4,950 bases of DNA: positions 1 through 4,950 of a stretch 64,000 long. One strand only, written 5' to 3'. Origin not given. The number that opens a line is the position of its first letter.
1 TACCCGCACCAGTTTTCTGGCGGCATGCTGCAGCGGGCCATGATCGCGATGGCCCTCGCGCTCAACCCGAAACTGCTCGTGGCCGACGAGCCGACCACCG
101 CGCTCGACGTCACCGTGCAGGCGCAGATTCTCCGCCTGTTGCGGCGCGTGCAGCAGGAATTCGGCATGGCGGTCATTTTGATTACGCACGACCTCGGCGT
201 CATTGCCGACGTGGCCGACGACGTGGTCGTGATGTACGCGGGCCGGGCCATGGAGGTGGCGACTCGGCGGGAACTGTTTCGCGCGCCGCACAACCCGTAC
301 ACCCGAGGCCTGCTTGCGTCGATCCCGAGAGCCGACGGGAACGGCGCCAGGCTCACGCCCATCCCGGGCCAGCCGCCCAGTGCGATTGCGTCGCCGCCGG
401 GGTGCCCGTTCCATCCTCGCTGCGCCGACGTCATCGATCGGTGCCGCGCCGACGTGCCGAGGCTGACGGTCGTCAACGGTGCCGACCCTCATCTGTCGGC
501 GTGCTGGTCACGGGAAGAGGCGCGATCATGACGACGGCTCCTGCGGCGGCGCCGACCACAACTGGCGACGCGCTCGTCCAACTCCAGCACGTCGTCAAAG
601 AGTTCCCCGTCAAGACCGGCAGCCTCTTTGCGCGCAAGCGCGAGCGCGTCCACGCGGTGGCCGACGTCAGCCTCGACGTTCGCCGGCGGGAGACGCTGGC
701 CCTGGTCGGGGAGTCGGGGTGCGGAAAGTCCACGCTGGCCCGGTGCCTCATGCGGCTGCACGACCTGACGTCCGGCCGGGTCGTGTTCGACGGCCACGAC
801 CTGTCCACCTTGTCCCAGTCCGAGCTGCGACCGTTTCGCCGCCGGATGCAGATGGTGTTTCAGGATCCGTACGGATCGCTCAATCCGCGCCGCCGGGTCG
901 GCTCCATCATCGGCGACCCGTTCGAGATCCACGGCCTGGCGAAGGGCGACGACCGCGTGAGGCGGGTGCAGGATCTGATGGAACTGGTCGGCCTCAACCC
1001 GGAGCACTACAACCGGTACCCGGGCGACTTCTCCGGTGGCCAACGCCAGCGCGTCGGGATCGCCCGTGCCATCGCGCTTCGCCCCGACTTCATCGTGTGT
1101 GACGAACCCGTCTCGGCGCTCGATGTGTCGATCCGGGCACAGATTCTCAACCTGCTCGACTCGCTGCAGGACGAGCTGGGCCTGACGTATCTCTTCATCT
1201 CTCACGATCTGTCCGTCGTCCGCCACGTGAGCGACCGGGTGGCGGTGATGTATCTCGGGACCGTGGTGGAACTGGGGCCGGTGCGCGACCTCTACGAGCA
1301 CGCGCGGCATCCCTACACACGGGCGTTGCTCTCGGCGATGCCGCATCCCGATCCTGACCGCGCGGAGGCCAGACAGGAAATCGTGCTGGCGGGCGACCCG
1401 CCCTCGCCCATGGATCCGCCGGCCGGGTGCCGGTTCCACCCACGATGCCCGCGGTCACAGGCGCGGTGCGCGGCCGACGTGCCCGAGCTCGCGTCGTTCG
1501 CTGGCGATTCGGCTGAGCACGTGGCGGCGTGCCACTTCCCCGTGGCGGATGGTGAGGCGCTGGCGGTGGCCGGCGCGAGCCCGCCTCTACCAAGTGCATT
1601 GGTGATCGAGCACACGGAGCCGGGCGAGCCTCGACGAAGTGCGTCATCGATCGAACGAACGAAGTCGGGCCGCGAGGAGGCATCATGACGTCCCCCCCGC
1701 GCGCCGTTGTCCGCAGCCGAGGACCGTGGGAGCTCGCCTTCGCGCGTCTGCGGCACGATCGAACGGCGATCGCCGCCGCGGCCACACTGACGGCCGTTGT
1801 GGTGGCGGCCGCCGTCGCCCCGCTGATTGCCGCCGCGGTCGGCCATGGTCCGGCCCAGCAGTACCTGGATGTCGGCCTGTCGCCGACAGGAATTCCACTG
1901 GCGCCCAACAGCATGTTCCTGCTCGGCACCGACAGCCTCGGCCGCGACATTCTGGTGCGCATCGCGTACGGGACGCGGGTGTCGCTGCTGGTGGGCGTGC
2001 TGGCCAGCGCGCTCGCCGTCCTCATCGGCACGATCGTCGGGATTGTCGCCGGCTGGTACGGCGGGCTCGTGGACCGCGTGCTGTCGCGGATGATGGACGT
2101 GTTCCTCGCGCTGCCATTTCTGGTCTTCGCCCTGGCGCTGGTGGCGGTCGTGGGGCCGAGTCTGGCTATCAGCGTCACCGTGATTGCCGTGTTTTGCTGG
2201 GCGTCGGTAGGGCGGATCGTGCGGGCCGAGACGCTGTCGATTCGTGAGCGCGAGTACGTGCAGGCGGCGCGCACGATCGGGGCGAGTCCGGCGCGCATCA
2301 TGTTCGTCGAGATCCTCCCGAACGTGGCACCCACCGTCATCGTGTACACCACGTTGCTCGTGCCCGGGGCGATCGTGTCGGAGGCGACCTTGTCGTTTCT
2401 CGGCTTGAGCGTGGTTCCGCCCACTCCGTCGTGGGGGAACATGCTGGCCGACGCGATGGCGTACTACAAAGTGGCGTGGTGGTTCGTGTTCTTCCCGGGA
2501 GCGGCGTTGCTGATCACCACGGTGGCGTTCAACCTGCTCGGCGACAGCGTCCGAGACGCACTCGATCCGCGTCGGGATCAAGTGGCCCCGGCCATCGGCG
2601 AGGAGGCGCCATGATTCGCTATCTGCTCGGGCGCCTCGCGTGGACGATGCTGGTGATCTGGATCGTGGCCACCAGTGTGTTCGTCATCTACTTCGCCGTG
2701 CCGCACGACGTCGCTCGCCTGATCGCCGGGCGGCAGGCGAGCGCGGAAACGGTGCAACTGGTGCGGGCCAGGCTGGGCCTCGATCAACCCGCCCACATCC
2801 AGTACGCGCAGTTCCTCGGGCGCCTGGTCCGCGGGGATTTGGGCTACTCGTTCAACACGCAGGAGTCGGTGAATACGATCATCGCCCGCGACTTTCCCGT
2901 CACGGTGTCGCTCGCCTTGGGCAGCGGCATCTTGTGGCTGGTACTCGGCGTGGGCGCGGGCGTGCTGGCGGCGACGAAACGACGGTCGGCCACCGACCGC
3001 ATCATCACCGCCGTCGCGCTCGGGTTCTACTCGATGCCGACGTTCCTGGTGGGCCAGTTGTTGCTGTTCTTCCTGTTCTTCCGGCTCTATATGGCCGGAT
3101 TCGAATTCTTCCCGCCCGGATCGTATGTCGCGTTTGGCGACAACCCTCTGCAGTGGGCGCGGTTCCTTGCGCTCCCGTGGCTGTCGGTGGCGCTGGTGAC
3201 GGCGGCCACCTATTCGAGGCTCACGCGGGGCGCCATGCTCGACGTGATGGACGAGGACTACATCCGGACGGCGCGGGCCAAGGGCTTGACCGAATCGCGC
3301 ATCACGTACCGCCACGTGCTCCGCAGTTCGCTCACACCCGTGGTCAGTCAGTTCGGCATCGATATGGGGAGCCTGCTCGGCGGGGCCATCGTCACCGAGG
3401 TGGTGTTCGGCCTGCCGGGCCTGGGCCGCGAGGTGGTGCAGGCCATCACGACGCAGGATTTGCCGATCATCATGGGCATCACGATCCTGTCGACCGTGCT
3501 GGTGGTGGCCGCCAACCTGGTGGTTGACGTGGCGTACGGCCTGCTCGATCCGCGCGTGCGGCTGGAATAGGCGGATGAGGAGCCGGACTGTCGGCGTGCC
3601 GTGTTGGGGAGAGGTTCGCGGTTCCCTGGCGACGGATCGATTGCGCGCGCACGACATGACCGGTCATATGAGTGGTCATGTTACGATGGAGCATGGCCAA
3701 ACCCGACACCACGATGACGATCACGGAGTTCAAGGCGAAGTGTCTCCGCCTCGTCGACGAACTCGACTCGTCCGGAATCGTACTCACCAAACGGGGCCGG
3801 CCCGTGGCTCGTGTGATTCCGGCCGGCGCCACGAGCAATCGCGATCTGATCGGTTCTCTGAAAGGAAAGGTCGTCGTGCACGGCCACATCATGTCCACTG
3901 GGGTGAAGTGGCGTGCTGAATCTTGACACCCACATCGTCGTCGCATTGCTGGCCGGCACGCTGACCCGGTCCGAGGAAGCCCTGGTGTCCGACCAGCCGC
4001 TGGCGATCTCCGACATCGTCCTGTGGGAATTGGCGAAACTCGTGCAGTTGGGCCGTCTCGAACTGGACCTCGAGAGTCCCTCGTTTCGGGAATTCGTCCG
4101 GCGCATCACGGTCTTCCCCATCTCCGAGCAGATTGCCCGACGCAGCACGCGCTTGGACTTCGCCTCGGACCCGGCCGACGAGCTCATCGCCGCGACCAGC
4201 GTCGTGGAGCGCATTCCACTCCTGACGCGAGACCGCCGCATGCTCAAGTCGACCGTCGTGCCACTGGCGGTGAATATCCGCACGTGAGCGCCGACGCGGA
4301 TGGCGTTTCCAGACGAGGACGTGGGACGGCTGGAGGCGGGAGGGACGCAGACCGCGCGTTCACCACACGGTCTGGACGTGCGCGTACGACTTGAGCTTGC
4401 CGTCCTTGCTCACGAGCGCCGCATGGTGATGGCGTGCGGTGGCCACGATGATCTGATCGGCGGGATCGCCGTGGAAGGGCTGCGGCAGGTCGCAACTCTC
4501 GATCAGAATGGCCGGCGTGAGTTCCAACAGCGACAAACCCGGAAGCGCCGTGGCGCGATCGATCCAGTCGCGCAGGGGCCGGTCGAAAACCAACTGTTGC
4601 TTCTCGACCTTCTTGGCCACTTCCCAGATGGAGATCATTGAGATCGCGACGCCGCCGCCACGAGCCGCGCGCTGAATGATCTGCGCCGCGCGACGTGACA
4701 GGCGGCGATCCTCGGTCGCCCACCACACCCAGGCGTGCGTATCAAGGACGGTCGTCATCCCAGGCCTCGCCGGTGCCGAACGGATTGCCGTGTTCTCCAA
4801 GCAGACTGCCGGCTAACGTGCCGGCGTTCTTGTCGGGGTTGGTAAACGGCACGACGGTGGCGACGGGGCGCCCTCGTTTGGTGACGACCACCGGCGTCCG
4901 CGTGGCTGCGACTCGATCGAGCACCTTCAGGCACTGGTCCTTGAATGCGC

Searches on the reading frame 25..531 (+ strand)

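Call 71: search_protein_families(library=pfam, proteins=[window:25-531:+], max_evalue=0.01)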
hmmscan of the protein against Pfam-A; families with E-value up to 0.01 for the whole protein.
window:25-531:+ (168 aa): 4 families
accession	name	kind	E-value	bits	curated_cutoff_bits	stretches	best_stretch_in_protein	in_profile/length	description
PF08352.17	oligo_HPY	-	1.6e-19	70.4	27.1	1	76-140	1-65/65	Oligopeptide/dipeptide transporter, C-terminal region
PF13304.12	AAA_21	-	0.00067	20.2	27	1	8-60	249-303/304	AAA domain, putative AbiEii toxin, Type IV TA system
PF00005.33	ABC_tran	-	0.0024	18.9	25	1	2-25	114-137/137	ABC transporter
PF09818.15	ABC_ATPase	-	0.007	15.9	23.2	0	21-87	194-263/283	P-loop domain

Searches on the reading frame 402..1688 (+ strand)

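Call 7: search_protein_families(library=pfam, proteins=[window:402-1688:+], max_evalue=0.00001)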
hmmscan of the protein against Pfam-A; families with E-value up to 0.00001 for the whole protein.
window:402-1688:+ (428 aa): 2 families
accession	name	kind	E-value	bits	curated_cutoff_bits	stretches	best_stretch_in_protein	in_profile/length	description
PF00005.33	ABC_tran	-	5.9e-32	111.6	25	1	87-237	2-136/137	ABC transporter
PF08352.17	oligo_HPY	-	7.7e-19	68.3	27.1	1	289-356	1-65/65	Oligopeptide/dipeptide transporter, C-terminal region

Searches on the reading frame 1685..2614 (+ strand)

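Call 7: search_protein_families(library=pfam, proteins=[window:1685-2614:+], max_evalue=0.00001)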
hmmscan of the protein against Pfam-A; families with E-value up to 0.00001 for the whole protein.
window:1685-2614:+ (309 aa): 2 families
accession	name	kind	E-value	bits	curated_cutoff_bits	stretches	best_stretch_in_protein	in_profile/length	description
PF00528.27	BPD_transp_1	-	3.6e-32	112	26.4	1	115-297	1-182/184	Binding-protein-dependent transport system inner membrane component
PF12911.12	OppC_N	-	6.6e-07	29.6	23.9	1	14-61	2-46/53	N-terminal TM domain of oligopeptide transport permease C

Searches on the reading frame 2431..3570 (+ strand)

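Call 7: search_protein_families(library=pfam, proteins=[window:2431-3570:+], max_evalue=0.00001)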
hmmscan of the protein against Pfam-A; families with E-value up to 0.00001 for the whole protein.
window:2431-3570:+ (379 aa): 2 families
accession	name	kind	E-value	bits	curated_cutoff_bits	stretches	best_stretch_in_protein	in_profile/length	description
PF00528.27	BPD_transp_1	-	5.8e-40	137.4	26.4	1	173-377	1-183/184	Binding-protein-dependent transport system inner membrane component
PF19300.4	BPD_transp_1_N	-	2.8e-21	76.3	23.8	1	61-162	1-114/114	Binding-prot-dependent transport system membrane comp, N-term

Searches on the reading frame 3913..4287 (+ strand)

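Call 7: search_protein_families(library=pfam, proteins=[window:3913-4287:+], max_evalue=0.00001)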
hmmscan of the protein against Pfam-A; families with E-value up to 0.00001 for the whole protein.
window:3913-4287:+ (124 aa): 1 family
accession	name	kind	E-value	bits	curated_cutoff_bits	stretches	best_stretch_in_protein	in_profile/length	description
PF01850.27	PIN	-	3e-11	44.4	23.6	1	4-111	3-115/120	PIN domain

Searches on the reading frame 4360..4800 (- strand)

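Call 7: search_protein_families(library=pfam, proteins=[window:4360-4800:-], max_evalue=0.00001)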
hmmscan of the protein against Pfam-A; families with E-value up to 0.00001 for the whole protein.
window:4360-4800:- (146 aa): 1 family
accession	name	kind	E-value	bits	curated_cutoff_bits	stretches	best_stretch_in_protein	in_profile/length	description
PF01850.27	PIN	-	5.9e-18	66.1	23.6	1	18-140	2-118/120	PIN domain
